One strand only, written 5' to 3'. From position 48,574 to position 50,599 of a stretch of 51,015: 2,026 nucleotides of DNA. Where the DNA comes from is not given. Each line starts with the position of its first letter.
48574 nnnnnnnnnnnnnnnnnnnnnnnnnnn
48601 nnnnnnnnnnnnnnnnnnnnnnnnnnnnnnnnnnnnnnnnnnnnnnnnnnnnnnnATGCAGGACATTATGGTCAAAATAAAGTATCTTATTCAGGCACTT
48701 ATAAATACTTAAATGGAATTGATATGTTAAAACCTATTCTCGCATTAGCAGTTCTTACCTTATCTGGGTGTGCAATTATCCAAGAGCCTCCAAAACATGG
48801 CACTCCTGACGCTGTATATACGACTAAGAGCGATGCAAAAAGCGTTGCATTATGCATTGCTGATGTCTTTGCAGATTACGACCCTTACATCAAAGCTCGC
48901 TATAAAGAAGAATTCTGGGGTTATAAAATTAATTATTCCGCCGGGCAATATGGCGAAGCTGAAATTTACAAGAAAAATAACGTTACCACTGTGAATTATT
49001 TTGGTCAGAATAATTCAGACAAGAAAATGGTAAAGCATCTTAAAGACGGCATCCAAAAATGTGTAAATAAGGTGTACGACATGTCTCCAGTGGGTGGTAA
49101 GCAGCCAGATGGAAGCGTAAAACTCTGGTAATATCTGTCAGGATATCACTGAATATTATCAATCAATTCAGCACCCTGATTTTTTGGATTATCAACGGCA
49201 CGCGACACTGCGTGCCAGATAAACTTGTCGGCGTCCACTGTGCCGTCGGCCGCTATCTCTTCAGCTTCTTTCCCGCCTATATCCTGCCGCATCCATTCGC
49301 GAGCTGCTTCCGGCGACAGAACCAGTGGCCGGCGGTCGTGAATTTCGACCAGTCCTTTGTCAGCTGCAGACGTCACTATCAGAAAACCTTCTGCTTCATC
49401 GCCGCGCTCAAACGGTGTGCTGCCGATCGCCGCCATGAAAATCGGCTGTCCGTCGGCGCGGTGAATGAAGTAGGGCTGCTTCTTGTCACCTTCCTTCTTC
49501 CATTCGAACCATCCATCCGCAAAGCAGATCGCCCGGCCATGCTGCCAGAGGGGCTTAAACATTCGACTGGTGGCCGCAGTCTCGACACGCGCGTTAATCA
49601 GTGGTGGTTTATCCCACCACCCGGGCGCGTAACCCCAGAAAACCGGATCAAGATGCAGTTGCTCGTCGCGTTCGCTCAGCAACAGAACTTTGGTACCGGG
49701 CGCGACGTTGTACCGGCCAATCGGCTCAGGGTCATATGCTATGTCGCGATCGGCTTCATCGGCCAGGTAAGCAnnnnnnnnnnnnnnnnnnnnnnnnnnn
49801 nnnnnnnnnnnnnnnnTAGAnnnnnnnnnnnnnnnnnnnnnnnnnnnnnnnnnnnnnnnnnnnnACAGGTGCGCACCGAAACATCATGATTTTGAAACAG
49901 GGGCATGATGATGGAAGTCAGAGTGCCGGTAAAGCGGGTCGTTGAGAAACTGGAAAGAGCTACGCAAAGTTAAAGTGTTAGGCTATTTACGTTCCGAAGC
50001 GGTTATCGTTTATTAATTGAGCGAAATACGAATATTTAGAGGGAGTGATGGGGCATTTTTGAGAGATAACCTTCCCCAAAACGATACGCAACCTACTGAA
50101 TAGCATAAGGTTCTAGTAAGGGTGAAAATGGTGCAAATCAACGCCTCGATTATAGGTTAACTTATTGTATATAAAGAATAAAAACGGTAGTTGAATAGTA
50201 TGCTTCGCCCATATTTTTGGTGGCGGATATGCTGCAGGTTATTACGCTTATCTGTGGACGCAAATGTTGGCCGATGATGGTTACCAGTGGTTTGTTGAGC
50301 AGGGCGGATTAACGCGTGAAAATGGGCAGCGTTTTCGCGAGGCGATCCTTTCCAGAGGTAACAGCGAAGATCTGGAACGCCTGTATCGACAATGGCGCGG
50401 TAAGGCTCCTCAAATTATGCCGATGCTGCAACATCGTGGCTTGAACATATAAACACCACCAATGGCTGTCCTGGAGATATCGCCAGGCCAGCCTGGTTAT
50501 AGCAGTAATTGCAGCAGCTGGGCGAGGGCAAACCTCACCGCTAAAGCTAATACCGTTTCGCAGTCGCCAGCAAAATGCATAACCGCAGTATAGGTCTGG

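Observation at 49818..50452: Orphan dcp 3' fragment at the right edge suggests integration into the 3' end of dcp, with attR near 50195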

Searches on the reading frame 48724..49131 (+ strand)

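Call 30: search_protein_families(library=pfam, proteins=[window:48724-49131:+])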
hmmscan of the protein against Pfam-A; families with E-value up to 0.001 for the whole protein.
window:48724-49131:+ (135 aa): 0 families

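Call 31: search_protein_families(library=phrogs, proteins=[window:48724-49131:+])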
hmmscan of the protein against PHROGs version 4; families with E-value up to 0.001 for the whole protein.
window:48724-49131:+ (135 aa): 1 family
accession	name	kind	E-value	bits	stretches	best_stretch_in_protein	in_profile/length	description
phrog_914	-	unknown function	1.2e-11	46.1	1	1-113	1-117/118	-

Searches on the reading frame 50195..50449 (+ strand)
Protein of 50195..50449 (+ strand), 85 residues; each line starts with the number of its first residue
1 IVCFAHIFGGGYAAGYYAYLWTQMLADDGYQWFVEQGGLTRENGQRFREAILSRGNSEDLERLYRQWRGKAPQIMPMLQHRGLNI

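Call 59: search_protein_families(library=pfam, proteins=[window:50195-50449:+])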
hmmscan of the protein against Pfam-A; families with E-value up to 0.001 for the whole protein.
window:50195-50449:+ (85 aa): 1 family
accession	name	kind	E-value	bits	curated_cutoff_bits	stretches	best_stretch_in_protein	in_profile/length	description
PF01432.26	Peptidase_M3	-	7.4e-25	88.6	27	1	3-82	376-456/457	Peptidase family M3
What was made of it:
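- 50204..50452 (+): Displaced native 3' end of E. coli dcp (82 codons plus stop), a non-functional orphan. Peptidase_M3 profile positions 376-456 of 457 (call 59).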
